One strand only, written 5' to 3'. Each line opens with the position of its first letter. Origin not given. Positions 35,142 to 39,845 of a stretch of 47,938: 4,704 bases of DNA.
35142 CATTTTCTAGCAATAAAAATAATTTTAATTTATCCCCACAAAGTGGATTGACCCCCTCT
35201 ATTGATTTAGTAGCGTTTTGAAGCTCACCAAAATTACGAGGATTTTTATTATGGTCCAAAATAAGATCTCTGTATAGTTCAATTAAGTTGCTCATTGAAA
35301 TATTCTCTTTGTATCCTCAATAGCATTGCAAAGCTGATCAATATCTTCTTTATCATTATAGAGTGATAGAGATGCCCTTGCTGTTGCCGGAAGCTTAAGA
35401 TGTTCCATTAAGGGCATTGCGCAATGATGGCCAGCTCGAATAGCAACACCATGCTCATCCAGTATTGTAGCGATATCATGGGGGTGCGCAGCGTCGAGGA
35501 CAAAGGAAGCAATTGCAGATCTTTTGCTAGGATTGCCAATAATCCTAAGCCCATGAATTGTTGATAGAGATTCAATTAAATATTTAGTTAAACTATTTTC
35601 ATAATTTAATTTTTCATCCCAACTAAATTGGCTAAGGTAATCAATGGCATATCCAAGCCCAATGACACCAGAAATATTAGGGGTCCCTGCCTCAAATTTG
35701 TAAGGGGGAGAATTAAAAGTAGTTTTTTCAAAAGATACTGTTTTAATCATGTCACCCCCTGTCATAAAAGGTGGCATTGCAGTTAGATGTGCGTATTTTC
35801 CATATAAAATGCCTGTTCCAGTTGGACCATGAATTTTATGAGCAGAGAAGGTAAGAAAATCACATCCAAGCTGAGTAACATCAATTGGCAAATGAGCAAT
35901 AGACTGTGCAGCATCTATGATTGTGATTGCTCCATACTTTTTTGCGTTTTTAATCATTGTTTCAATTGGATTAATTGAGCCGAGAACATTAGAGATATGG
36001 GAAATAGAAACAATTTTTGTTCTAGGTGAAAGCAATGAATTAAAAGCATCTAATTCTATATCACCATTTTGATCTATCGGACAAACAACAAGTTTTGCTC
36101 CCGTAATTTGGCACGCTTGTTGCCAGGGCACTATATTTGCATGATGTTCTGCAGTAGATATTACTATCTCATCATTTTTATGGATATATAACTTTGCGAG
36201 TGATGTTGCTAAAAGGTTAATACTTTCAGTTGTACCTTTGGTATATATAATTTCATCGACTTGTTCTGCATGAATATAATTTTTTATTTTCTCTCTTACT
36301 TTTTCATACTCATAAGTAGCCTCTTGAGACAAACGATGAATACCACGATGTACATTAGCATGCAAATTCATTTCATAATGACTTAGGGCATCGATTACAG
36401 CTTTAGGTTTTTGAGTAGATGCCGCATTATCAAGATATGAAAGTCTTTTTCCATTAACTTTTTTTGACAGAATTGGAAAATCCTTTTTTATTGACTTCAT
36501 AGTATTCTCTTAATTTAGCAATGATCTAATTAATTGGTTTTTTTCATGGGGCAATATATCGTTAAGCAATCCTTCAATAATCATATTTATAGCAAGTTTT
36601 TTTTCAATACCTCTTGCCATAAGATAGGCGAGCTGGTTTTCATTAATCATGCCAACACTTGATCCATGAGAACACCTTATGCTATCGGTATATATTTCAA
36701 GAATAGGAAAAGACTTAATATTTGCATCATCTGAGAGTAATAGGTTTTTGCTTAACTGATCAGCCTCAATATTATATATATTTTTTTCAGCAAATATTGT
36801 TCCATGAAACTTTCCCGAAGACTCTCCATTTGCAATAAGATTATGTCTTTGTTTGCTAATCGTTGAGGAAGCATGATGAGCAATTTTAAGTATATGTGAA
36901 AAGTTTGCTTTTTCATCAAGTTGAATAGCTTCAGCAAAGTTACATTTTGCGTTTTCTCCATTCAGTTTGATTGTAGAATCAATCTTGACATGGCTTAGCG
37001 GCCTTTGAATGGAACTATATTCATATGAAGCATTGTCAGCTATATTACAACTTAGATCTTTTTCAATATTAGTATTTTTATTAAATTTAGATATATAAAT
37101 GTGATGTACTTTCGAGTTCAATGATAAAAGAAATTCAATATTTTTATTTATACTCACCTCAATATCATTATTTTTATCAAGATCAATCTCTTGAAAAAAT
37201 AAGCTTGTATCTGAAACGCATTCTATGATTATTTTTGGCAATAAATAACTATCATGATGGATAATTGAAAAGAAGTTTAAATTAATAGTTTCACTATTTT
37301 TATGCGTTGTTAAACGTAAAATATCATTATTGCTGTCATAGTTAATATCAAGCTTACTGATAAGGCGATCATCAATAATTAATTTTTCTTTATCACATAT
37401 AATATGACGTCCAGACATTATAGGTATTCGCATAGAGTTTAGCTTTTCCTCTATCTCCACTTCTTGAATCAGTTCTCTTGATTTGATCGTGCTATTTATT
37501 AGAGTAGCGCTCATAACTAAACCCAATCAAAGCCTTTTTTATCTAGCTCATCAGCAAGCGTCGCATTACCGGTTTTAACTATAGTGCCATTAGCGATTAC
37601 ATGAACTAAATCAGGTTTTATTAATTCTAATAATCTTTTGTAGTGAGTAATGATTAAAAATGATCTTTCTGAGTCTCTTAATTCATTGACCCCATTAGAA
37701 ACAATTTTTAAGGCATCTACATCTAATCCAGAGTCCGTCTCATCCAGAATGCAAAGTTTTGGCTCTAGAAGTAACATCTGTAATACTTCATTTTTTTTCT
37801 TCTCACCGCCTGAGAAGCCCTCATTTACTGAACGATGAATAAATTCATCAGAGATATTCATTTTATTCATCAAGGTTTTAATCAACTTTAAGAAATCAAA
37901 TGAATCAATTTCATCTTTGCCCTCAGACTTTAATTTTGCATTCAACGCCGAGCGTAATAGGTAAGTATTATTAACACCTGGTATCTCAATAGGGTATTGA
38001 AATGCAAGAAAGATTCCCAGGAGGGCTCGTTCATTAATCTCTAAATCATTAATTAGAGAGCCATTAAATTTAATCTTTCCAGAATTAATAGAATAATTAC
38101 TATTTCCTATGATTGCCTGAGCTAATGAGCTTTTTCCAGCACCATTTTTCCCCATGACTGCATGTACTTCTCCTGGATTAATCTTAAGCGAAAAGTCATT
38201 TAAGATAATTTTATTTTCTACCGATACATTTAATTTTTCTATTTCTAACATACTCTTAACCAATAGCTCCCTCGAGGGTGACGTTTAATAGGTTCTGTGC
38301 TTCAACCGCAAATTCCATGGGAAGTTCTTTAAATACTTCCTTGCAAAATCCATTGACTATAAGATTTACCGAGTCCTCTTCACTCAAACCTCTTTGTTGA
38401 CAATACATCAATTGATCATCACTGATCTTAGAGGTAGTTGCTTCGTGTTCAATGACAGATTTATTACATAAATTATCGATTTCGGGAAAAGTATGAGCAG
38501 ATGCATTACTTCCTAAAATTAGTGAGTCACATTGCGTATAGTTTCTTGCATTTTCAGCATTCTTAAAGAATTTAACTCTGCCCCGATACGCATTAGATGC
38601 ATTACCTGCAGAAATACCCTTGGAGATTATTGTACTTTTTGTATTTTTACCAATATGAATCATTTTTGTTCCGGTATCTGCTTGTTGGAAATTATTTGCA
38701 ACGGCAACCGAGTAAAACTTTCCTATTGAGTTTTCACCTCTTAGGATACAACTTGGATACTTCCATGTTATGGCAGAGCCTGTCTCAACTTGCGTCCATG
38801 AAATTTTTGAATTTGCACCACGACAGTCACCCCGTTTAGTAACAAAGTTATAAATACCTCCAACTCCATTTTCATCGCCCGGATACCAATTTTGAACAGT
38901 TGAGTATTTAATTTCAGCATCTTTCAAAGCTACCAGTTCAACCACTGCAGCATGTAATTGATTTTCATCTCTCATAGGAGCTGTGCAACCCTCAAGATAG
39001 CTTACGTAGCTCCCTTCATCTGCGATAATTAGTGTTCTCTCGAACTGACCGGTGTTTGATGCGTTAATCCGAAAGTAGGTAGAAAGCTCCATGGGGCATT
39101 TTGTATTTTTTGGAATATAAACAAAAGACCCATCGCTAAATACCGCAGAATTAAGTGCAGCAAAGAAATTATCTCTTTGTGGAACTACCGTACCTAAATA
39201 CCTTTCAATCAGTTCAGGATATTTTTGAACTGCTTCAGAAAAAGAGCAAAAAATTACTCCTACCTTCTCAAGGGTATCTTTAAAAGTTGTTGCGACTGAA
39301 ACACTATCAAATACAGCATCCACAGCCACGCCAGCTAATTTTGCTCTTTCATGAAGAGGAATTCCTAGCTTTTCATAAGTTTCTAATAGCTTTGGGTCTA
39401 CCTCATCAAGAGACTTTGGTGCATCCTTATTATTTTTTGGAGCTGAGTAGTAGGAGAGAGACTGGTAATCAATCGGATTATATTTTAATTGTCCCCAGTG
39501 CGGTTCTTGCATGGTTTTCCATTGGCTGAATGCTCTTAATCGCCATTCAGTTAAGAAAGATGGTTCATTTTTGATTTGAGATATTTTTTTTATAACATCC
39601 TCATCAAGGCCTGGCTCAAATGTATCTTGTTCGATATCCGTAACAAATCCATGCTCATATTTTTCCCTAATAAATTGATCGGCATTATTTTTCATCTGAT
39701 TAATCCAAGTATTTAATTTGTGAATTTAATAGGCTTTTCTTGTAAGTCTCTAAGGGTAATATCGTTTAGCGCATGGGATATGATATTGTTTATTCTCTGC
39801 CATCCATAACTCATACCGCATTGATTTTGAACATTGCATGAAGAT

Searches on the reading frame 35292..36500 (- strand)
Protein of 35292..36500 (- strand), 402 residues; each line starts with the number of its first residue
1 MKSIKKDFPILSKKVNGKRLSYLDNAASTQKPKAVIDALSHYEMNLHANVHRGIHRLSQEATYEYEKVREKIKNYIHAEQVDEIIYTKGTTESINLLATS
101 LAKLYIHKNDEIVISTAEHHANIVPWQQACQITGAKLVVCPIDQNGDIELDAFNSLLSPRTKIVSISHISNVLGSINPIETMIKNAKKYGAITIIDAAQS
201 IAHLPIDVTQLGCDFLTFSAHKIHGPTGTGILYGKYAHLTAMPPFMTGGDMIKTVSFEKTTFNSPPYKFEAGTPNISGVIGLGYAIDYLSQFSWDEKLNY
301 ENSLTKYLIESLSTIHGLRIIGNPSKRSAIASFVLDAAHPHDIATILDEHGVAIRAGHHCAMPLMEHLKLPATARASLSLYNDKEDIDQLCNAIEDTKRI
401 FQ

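Call 65: search_protein_families(library=pfam, proteins=[window:35292-36500:-], max_evalue=0.00001)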
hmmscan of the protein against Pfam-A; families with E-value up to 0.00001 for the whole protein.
window:35292-36500:- (402 aa): 2 families
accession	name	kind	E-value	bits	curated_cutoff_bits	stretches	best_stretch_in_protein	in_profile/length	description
PF00266.25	Aminotran_5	-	7.4e-146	486.3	21.5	1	22-390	2-371/371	Aminotransferase class-V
PF00155.27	Aminotran_1_2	-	2e-09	37.6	19.7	1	31-198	18-187/361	Aminotransferase class I and II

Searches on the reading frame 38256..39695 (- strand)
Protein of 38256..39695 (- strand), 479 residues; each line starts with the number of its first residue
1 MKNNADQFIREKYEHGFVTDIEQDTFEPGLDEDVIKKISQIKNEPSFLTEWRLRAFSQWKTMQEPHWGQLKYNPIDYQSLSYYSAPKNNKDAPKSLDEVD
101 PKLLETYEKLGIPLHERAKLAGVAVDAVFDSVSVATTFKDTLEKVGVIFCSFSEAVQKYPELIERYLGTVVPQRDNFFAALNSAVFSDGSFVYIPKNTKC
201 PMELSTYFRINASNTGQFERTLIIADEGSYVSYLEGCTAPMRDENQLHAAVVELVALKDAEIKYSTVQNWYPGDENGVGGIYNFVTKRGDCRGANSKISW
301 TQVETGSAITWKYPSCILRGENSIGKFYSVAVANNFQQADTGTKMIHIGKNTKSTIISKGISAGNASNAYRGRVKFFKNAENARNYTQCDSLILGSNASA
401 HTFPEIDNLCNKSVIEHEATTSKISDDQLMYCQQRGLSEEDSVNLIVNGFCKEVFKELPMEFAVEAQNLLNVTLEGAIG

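Call 65: search_protein_families(library=pfam, proteins=[window:38256-39695:-], max_evalue=0.00001)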
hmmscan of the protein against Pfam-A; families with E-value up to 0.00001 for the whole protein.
window:38256-39695:- (479 aa): 2 families
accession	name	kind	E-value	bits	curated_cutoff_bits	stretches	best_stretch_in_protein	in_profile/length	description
PF01458.23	SUFBD_core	-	2.7e-75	253.2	27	1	208-450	1-232/232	SUF system FeS cluster assembly, SufBD core domain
PF19295.5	SufBD_N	-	5.2e-13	49.4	23.5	1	138-200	105-166/172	SufBD protein N-terminal region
